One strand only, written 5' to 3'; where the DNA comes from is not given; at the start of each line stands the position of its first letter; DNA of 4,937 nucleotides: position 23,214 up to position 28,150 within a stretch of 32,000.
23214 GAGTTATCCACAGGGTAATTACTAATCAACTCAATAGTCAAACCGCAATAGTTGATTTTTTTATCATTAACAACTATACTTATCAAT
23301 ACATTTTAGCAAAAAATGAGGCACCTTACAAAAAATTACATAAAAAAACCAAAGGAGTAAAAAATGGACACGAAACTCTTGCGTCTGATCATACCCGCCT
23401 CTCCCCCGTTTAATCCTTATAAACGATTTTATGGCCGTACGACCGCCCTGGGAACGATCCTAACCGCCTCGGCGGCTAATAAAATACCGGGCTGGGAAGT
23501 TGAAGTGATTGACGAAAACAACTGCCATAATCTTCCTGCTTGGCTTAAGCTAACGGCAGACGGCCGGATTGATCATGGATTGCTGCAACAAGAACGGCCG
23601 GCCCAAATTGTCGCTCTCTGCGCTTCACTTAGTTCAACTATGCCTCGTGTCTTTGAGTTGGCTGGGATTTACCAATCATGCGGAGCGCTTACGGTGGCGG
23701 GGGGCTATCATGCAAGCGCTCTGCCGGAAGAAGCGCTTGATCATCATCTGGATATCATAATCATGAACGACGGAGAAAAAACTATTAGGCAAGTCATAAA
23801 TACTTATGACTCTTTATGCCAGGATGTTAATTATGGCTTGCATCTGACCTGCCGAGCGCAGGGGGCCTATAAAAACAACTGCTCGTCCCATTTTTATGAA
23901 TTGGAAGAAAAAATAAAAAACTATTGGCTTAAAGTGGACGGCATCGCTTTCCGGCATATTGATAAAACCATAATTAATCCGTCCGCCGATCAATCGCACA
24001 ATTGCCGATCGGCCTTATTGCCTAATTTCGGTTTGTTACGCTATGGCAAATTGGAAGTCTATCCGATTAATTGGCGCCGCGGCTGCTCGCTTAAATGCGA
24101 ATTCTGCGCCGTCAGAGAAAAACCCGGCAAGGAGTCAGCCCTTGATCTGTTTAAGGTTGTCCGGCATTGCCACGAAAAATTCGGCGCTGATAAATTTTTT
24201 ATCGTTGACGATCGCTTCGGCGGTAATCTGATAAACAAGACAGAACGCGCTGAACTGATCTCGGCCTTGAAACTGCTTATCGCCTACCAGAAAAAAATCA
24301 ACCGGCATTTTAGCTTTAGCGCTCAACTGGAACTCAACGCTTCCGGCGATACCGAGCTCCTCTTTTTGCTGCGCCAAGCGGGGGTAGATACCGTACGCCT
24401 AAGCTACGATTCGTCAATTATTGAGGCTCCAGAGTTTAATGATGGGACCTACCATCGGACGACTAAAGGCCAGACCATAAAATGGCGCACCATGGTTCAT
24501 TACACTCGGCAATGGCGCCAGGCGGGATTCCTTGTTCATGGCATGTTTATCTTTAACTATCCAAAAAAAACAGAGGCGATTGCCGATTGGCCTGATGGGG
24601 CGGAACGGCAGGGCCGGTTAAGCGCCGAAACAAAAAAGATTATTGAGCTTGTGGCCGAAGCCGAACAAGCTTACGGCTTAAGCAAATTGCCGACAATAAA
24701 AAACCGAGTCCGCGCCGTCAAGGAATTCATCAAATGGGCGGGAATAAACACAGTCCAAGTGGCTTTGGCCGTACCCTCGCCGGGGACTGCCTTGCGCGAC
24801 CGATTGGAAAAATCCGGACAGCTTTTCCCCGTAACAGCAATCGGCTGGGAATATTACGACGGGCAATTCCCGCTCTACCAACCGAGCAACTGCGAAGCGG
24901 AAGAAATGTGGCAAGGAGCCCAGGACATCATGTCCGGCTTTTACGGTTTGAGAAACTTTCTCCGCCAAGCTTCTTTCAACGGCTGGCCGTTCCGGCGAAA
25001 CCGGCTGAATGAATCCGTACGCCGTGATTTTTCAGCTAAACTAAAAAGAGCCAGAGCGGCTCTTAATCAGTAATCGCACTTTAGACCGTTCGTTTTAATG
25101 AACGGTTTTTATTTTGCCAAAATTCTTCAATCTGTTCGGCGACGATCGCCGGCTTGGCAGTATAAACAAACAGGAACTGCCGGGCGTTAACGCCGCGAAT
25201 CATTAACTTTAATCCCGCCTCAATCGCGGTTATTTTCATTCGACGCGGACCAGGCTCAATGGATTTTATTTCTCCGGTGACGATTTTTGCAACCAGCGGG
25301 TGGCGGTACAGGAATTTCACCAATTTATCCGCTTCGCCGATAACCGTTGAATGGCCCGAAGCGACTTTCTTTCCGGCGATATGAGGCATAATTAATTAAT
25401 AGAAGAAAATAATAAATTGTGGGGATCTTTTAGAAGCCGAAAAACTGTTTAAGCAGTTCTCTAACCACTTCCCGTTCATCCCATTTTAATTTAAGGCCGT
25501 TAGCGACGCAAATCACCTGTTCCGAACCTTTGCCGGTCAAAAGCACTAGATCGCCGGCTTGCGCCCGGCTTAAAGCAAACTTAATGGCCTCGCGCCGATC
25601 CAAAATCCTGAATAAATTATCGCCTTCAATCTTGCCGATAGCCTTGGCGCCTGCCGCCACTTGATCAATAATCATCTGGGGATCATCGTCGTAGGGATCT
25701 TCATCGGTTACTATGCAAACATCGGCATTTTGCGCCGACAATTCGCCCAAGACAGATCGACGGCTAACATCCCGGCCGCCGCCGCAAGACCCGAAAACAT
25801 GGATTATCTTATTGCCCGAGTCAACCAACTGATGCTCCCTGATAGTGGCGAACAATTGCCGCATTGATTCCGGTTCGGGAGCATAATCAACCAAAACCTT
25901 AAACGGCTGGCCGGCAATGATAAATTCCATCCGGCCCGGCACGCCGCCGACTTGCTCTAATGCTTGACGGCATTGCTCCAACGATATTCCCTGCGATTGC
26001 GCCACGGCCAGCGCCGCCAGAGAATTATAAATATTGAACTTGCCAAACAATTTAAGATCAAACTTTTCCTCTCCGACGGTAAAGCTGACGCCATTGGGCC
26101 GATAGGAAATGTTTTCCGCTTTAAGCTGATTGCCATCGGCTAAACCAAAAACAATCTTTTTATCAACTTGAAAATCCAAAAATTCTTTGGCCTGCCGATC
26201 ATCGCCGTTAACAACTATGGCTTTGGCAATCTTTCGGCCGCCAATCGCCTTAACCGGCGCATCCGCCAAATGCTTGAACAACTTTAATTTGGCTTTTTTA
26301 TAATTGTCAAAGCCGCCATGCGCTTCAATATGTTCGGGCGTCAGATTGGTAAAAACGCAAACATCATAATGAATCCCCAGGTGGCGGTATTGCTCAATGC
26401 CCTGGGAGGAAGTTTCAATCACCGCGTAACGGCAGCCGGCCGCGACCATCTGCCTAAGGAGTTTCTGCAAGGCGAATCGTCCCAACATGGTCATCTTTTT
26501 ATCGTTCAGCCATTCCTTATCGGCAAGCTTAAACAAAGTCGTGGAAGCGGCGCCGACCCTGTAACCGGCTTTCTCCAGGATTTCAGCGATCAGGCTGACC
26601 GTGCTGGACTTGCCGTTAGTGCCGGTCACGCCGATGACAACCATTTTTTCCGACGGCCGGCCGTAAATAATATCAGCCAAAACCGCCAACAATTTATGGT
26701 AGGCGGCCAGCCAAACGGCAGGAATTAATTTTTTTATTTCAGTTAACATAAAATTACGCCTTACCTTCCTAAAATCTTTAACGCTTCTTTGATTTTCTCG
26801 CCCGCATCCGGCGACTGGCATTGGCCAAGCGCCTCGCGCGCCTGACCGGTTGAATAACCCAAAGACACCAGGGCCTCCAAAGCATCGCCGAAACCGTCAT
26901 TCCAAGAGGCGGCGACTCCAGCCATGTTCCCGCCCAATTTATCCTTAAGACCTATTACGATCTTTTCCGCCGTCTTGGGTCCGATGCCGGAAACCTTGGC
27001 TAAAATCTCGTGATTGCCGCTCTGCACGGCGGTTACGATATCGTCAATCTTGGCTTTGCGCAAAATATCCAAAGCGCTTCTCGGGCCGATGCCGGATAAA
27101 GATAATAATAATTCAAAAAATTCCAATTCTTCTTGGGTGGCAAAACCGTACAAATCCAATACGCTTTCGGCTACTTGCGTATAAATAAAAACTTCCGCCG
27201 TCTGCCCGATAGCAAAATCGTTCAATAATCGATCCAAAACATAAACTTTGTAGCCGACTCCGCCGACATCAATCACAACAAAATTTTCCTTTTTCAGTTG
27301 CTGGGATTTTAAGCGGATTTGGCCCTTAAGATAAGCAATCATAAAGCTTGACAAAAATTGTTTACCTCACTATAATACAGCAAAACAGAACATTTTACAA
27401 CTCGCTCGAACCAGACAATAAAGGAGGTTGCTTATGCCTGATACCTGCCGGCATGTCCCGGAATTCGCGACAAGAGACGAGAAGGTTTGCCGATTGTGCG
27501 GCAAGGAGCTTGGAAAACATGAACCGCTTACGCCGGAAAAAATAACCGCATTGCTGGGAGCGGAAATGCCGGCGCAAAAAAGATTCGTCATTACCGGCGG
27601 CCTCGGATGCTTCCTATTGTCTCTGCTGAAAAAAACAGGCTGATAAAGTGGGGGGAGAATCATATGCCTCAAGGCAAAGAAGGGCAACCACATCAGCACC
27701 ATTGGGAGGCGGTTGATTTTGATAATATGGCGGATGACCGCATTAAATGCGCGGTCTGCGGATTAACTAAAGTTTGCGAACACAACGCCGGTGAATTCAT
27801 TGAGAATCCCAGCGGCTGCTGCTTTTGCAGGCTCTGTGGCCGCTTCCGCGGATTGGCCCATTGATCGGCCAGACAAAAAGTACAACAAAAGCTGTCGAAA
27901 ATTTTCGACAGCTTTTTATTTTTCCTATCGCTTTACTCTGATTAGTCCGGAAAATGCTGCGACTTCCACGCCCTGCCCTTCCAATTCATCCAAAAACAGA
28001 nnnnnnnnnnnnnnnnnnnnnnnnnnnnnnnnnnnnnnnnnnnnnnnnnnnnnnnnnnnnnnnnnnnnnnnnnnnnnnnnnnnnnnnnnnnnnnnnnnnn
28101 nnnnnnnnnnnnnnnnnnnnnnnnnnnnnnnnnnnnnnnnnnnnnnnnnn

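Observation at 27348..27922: Self-contained mini-operon encoding two paralogous CxH...CRLCG zinc-ribbon micro-proteins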

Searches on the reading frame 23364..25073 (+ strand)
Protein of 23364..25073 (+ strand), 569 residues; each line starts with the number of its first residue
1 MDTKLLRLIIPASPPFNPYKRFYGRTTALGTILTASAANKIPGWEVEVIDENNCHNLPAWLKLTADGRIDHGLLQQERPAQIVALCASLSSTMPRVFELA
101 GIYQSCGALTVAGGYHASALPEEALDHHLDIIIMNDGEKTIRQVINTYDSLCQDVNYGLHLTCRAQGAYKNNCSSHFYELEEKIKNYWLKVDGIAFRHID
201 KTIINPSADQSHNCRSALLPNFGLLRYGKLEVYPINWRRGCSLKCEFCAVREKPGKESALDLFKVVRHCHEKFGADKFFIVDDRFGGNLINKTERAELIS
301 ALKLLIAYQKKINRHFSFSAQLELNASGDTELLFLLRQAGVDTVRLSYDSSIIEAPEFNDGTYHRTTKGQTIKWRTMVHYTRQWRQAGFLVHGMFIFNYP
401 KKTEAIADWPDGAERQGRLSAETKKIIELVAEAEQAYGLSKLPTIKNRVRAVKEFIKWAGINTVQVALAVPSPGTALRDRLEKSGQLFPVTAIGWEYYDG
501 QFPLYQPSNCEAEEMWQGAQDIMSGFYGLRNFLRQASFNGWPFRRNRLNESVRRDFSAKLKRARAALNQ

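Call 68: search_protein_families(library=pfam, proteins=[window:23364-25073:+], max_evalue=0.001)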
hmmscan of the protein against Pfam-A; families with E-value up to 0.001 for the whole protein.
window:23364-25073:+ (569 aa): 2 families
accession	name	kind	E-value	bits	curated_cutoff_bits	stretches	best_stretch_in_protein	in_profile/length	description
PF04055.27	Radical_SAM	-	2e-06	28.5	29.5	1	238-403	4-155/166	Radical SAM superfamily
PF02310.24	B12-binding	-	1.8e-05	25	32.1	1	76-144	48-120/121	B12 binding domain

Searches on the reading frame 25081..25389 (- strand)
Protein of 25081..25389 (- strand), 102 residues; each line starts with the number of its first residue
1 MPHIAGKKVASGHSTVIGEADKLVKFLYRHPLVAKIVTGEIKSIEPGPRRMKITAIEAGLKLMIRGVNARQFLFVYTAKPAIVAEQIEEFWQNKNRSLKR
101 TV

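Call 68: search_protein_families(library=pfam, proteins=[window:25081-25389:-], max_evalue=0.001)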
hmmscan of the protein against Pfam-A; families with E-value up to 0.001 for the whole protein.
window:25081-25389:- (102 aa): 1 family
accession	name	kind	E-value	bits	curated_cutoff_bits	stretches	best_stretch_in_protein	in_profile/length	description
PF09876.14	DUF2103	-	1.9e-06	28.2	22.4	1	7-79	4-83/98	Predicted metal-binding protein (DUF2103)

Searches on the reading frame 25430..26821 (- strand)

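Call 68: search_protein_families(library=pfam, proteins=[window:25430-26821:-], max_evalue=0.001)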
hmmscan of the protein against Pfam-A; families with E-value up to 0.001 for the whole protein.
window:25430-26821:- (463 aa): 2 families
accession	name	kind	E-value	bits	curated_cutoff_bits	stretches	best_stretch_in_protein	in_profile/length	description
PF08245.18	Mur_ligase_M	-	1.4e-42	146.4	24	1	65-274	1-200/200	Mur ligase middle domain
PF02875.26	Mur_ligase_C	-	2.4e-24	87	28.4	1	296-432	1-127/127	Mur ligase, glutamate ligase domain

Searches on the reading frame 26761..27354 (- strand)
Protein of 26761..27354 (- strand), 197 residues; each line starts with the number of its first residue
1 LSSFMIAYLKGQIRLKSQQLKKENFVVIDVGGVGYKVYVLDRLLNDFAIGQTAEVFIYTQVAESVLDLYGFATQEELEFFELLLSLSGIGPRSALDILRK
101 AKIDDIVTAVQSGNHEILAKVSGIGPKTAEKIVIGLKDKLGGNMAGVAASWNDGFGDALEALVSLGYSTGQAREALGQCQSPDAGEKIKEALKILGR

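Call 20: find_related_loci(query=window:26761-27354:-, collection=genome_contigs, flank=5000)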
Query window:26761-27354:- (197 aa) in genome_contigs; peptide patterns used: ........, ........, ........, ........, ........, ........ (x = any residue, [..] = any of these).
284 stretches matched a pattern; 14 encode a relative of the query (tblastn E <= 1e-3); 14 distinct loci.
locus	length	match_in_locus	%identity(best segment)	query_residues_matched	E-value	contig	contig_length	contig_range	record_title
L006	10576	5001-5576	68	5-197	4e-87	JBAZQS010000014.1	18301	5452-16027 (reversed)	MAG: Patescibacteria group bacterium isolate SO_2017_SWC_59 scaffold_2588_c1_LP-4_2017, whole genome shotgun sequence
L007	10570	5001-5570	69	5-195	2e-87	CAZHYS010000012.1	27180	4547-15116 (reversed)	MAG TPA_asm: uncultured Gammaproteobacteria bacterium isolate SRP263991_co7_334 genome assembly, contig: NODE_2490_lengt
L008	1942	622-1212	71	1-197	9e-89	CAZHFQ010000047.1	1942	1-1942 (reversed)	MAG TPA_asm: uncultured Candidatus Saccharimonas sp. isolate SRP178699_co2_144 genome assembly, contig: NODE_97340_lengt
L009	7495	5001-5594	70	1-196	5e-84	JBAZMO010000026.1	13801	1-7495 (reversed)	MAG: Patescibacteria group bacterium isolate SO_2017_LW4_45 scaffold_8585_c1_LW137-91_2017, whole genome shotgun sequenc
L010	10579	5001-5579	91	5-197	2e-104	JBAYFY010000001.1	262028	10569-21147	MAG: Candidatus Buchananbacteria bacterium isolate SO_2016_GW1_112 scaffold00069_OW334_2016, whole genome shotgun sequen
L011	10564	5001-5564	48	5-197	4e-49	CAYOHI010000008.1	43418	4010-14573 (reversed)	MAG TPA_asm: uncultured Candidatus Saccharibacteria bacterium isolate SRP200020_co1_324 genome assembly, contig: NODE_11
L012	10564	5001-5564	42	5-197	2e-44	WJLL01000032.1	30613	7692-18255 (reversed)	MAG: Candidatus Portnoybacteria bacterium isolate Bin_561 k141_2439698, whole genome shotgun sequence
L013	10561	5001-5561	47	4-196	1e-43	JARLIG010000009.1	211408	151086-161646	MAG: Candidatus Paceibacterota bacterium isolate MAG_BO118 MetaBAT2_Bin_118_Oxic_k141_850901, whole genome shotgun seque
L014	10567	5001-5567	48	5-195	3e-43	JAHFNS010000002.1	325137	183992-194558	MAG: Candidatus Nomurabacteria bacterium isolate nzgw486 NODE_8_length_325138_cov_15.051213, whole genome shotgun sequen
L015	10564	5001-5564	39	4-196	3e-37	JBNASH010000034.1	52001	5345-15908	MAG: Minisyncoccia bacterium isolate Kamch4336-1-MF-11 bin11_SPAdes_re-assembly_contigs.fa-34, whole genome shotgun sequ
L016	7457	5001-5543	38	5-174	4e-31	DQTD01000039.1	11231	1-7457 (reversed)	MAG TPA_asm: Candidatus Gracilibacteria bacterium isolate SZUA-1403 k95_103444, whole genome shotgun sequence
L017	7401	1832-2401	37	3-196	1e-30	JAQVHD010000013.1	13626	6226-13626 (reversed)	MAG: Candidatus Paceibacterota bacterium isolate STE_198 NODE_10889_length_13626_cov_26.008519_Sandtown_E, whole genome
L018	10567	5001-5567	37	4-196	1e-28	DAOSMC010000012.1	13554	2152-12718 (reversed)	MAG TPA_asm: Candidatus Paceibacterota bacterium isolate AMR_MDS_1607 NODE_5310_length_13554_cov_19.122750, whole genome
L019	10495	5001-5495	36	5-172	2e-22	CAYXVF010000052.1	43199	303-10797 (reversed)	MAG TPA_asm: uncultured Bdellovibrionales bacterium isolate SRP141376_co3_27 genome assembly, contig: NODE_2171_length_4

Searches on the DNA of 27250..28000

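Call 95: search_rna_families(source=window, start=27250, end=28000, threshold=evalue, max_evalue=1)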
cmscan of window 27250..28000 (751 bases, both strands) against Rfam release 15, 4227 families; matches with E-value up to 1: 1.
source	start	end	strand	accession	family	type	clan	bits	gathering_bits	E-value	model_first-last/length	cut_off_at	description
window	27843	27918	+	RF02552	RcsR1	Gene; sRNA;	-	17.8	60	0.59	1-96/96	no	RcsR1 sRNA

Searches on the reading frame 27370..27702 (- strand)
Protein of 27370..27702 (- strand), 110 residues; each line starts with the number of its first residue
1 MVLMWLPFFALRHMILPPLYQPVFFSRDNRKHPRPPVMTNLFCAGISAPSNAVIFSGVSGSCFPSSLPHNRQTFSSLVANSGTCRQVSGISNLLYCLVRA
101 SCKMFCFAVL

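Call 6: search_protein_families(library=pfam, proteins=[window:27370-27702:-], max_evalue=10)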
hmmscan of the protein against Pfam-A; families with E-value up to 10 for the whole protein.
window:27370-27702:- (110 aa): 0 families

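Call 7: search_protein_families(library=ncbifam, proteins=[window:27370-27702:-], max_evalue=10)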
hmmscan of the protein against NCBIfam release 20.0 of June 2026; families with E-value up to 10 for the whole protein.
window:27370-27702:- (110 aa): 0 families
